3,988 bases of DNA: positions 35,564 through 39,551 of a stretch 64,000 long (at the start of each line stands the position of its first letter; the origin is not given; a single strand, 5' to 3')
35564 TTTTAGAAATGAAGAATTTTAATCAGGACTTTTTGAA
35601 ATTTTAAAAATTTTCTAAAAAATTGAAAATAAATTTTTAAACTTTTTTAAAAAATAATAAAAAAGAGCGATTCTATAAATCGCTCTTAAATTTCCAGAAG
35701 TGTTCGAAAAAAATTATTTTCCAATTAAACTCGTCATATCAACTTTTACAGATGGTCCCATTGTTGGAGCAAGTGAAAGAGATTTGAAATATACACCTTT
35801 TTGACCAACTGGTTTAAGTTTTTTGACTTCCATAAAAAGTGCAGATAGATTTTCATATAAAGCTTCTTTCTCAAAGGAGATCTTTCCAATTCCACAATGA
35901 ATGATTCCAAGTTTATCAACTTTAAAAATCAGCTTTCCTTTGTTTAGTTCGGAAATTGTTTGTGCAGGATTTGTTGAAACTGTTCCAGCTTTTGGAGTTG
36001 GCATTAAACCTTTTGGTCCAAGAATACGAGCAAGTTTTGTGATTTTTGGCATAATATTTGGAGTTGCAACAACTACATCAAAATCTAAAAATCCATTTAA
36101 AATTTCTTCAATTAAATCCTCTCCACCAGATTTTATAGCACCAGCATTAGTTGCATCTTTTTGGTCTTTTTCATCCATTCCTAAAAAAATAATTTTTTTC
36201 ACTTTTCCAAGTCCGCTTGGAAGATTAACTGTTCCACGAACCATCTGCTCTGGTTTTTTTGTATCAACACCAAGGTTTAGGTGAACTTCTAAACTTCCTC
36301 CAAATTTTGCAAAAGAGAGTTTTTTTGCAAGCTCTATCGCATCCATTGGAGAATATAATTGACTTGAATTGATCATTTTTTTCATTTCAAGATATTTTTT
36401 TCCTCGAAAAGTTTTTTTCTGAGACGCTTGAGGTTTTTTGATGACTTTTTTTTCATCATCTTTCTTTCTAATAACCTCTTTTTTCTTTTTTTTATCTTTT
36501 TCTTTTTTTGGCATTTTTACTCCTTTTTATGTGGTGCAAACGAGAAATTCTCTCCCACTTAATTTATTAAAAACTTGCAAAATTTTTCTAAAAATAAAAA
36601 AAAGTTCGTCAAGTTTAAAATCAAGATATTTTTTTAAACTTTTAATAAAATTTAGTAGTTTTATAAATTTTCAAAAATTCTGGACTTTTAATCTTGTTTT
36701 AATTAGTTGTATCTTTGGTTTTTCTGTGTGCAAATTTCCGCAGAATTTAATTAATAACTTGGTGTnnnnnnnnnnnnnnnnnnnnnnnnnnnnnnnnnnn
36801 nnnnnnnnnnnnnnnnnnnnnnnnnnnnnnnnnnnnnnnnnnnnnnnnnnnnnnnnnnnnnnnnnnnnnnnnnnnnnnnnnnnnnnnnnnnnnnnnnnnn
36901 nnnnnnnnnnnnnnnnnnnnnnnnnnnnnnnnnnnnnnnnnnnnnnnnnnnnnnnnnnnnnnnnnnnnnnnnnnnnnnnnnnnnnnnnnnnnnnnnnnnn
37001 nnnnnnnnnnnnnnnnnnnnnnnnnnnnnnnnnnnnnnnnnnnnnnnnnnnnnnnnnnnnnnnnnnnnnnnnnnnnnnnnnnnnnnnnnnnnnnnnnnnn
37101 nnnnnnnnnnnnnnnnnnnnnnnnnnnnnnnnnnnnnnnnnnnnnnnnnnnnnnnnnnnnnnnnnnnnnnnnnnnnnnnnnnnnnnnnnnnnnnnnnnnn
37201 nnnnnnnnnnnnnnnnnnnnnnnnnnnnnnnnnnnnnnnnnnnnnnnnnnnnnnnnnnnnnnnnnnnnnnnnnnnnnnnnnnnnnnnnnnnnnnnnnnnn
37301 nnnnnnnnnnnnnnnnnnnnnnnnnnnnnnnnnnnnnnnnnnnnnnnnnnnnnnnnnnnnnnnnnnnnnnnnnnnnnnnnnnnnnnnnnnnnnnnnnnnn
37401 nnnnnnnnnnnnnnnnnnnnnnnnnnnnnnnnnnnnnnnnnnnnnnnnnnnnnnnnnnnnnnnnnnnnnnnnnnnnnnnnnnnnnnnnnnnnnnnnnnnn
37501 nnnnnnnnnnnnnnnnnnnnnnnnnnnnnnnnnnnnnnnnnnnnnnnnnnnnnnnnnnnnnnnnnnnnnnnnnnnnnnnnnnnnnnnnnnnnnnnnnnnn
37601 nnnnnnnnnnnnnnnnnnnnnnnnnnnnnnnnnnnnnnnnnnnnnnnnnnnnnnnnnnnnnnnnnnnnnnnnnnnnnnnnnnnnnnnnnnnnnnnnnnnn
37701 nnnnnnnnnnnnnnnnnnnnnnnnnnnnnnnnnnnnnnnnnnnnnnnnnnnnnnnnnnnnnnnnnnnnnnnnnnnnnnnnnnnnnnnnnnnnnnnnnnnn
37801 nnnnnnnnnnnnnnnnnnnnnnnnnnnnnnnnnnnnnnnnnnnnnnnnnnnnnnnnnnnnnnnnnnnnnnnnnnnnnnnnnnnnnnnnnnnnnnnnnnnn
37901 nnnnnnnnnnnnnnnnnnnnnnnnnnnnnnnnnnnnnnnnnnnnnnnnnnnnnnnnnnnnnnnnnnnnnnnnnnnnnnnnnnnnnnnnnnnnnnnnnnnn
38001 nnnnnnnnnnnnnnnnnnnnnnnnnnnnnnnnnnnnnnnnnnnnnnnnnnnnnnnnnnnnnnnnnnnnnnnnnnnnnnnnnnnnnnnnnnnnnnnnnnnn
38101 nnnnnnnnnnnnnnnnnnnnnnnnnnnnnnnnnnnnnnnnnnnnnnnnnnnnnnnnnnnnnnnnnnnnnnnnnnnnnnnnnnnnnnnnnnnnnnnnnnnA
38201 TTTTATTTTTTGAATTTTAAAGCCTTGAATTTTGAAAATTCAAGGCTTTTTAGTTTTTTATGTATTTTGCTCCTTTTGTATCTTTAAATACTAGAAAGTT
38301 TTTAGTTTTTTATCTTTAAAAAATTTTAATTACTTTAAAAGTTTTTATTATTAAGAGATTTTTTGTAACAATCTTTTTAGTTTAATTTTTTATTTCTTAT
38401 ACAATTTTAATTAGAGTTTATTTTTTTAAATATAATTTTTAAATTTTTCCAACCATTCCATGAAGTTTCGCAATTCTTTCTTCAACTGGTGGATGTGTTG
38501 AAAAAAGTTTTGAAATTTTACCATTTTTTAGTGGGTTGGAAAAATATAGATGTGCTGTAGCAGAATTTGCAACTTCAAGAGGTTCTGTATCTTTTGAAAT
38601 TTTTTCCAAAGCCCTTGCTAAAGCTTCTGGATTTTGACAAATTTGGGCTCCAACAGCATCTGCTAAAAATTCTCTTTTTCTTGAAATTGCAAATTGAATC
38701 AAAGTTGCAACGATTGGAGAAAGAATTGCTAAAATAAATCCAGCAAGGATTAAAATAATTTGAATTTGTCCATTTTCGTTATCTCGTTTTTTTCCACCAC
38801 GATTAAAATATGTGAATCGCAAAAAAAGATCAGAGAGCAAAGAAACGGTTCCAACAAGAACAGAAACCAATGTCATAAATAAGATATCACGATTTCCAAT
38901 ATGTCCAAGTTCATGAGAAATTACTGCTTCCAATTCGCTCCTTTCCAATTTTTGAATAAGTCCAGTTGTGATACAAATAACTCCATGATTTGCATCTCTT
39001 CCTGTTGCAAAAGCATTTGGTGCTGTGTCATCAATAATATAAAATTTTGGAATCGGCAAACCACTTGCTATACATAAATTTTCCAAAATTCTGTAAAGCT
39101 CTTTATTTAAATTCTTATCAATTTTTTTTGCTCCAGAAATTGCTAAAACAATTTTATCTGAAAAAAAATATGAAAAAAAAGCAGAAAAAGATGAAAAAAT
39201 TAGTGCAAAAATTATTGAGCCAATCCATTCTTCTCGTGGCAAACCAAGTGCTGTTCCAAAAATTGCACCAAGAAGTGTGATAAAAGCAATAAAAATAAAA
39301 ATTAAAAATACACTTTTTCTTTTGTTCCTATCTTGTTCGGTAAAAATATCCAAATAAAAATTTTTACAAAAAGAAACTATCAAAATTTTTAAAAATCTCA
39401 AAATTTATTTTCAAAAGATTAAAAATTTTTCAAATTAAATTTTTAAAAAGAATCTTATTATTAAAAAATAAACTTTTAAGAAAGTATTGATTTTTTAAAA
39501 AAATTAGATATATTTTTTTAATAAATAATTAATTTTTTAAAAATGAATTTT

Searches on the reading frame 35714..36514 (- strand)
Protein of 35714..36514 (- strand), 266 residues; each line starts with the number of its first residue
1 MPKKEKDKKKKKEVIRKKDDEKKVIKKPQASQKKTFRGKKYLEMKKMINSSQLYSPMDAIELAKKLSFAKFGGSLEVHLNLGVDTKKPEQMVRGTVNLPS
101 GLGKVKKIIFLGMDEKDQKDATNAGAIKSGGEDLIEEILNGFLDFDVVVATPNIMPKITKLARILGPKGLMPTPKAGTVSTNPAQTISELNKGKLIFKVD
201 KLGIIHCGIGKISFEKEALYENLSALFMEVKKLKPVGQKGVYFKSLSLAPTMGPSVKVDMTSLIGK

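Call 16: search_protein_families(library=pfam, proteins=[window:35714-36514:-], max_evalue=0.001)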
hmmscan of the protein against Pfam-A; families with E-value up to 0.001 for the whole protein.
window:35714-36514:- (266 aa): 1 family
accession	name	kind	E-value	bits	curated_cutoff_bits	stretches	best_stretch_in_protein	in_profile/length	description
PF00687.26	Ribosomal_L1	-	1.7e-49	168.5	32.2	1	64-254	2-198/198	Ribosomal protein L1p/L10e family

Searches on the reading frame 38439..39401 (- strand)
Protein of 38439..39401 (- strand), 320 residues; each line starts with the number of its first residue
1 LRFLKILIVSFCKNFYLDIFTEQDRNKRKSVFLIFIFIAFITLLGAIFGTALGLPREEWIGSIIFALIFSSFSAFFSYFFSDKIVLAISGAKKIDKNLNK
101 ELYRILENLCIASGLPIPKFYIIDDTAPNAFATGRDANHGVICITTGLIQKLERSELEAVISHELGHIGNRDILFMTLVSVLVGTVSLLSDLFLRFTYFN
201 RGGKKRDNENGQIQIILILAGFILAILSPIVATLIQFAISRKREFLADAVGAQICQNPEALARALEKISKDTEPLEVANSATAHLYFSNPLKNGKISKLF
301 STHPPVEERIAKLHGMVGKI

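Call 16: search_protein_families(library=pfam, proteins=[window:38439-39401:-], max_evalue=0.001)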
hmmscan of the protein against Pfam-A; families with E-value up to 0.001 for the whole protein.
window:38439-39401:- (320 aa): 2 families
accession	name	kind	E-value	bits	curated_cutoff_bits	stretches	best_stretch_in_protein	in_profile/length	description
PF01435.24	Peptidase_M48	-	2.2e-36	125.9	20.3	1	99-316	4-185/186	Peptidase family M48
PF24709.1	DUF7670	-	0.00075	20.3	29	1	2-83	13-89/118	Domain of unknown function (DUF7670)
